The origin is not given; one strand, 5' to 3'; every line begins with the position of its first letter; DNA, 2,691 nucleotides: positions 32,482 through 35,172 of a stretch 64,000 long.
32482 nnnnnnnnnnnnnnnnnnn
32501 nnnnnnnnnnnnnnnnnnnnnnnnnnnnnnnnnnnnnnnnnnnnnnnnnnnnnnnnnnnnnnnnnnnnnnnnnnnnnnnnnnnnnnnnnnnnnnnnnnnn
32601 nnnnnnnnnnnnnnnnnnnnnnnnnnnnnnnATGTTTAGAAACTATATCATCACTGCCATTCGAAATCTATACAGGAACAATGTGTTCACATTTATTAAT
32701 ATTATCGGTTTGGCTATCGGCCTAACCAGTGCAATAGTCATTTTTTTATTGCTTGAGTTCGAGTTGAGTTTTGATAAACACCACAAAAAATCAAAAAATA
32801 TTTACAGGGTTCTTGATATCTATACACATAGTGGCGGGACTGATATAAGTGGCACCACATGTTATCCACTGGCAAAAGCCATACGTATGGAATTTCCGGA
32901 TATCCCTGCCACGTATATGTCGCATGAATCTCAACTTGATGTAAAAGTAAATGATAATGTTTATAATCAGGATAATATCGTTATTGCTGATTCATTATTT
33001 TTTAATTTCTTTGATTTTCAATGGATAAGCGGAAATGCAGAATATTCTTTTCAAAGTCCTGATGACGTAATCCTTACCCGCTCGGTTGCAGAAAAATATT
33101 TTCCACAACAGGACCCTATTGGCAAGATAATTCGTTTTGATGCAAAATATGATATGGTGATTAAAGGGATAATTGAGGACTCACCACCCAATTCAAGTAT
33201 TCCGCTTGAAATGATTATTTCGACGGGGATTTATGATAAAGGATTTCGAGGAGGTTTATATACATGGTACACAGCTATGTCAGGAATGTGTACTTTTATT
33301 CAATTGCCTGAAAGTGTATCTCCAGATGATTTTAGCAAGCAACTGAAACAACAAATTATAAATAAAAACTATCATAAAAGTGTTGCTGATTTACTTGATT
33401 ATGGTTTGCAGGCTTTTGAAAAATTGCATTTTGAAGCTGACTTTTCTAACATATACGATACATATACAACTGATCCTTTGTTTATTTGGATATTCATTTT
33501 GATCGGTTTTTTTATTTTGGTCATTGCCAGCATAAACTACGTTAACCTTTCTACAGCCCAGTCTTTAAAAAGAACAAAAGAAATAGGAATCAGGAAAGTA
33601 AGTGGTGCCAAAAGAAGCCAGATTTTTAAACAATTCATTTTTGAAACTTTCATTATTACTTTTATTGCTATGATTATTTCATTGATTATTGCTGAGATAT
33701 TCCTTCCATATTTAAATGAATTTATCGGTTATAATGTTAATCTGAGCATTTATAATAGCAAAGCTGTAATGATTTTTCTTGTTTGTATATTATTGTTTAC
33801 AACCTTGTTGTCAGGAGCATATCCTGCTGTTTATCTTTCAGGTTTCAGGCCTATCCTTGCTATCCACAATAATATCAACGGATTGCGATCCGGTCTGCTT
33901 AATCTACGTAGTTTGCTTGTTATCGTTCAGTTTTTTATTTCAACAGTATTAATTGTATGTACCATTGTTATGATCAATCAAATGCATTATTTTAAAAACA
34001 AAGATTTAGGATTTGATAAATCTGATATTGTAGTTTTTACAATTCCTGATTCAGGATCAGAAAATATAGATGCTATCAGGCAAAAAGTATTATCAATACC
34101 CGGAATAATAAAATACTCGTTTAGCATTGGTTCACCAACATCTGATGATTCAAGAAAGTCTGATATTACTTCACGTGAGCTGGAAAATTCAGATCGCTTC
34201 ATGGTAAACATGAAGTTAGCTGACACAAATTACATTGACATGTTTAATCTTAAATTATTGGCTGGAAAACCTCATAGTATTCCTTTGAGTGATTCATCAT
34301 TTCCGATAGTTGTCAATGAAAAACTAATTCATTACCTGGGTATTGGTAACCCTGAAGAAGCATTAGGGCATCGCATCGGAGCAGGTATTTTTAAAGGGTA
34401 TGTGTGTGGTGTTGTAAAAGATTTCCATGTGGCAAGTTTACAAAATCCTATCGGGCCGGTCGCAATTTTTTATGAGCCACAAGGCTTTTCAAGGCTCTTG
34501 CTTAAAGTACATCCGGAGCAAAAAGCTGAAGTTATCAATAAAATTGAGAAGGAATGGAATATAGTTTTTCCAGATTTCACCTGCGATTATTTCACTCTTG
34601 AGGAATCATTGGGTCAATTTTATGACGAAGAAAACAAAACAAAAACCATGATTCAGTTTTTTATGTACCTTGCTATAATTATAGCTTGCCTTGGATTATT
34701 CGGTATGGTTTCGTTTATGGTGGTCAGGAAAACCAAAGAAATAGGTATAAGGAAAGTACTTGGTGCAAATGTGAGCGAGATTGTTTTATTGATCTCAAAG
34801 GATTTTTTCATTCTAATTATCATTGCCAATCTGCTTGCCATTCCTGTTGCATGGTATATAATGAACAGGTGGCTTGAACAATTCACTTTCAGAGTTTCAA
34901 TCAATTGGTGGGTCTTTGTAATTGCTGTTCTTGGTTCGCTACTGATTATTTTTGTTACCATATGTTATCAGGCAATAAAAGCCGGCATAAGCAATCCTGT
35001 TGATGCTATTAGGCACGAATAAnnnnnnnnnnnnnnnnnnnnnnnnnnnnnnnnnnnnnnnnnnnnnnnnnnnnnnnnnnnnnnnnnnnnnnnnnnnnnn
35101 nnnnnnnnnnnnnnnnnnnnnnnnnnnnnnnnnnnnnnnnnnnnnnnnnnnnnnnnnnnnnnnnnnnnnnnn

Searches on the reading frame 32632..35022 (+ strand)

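Call 67: search_protein_families(library=pfam, proteins=[window:32632-35022:+], max_evalue=0.00001)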
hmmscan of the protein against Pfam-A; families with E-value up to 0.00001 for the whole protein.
window:32632-35022:+ (796 aa): 2 families
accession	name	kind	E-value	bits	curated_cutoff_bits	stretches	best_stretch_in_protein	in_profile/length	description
PF02687.27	FtsX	-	3.9e-31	108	25.5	2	290-403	2-116/120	FtsX-like permease C-terminal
PF12704.14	MacB_PCD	-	4.2e-21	76.6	27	1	20-240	1-206/207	MacB-like periplasmic core domain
